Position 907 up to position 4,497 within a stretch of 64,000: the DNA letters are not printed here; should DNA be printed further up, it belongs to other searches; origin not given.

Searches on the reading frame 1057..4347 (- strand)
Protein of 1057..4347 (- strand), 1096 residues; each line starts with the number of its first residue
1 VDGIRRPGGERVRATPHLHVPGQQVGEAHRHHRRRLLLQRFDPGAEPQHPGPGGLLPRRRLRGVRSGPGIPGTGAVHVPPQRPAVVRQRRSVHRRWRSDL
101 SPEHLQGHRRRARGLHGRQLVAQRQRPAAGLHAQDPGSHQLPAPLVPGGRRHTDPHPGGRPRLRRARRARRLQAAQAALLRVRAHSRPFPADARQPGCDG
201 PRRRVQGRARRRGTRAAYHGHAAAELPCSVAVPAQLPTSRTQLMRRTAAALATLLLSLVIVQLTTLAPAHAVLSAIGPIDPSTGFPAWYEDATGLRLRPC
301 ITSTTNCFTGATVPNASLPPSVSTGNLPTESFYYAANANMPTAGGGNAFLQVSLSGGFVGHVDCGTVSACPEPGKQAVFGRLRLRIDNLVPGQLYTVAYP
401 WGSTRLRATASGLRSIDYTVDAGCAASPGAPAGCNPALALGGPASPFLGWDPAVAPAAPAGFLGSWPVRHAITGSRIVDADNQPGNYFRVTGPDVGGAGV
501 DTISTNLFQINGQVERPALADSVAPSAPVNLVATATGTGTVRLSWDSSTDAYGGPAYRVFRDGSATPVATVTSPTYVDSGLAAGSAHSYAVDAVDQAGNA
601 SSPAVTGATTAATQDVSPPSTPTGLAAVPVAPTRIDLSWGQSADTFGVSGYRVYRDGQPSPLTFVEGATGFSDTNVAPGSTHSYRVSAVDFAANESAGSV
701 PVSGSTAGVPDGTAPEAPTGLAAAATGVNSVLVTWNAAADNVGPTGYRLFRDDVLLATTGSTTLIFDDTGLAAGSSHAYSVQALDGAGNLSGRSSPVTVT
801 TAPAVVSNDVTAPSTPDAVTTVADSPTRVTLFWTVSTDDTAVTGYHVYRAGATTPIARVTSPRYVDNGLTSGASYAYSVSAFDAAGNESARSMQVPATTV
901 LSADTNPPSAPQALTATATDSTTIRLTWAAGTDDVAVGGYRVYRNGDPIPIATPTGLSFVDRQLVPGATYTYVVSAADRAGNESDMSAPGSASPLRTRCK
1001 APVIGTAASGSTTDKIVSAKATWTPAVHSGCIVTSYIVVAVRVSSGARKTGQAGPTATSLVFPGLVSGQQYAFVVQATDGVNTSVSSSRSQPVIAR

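Call 70: search_protein_families(library=pfam, proteins=[window:1057-4347:-], max_evalue=0.001)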
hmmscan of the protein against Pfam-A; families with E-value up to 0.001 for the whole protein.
window:1057-4347:- (1096 aa): 3 families
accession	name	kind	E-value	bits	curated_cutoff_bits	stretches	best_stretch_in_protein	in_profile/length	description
PF00041.27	fn3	-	6.7e-30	103.6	25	2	909-989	1-80/84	Fibronectin type III domain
PF18370.7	RGI_lyase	-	9.9e-20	71.1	27.8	0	531-596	10-73/86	Rhamnogalacturonan I lyases beta-sheet domain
PF25788.1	Ig_Rha78A_N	-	0.00088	19.9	27.4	0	863-894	65-96/105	Rha78A-like, N-terminal immunoglobulin domain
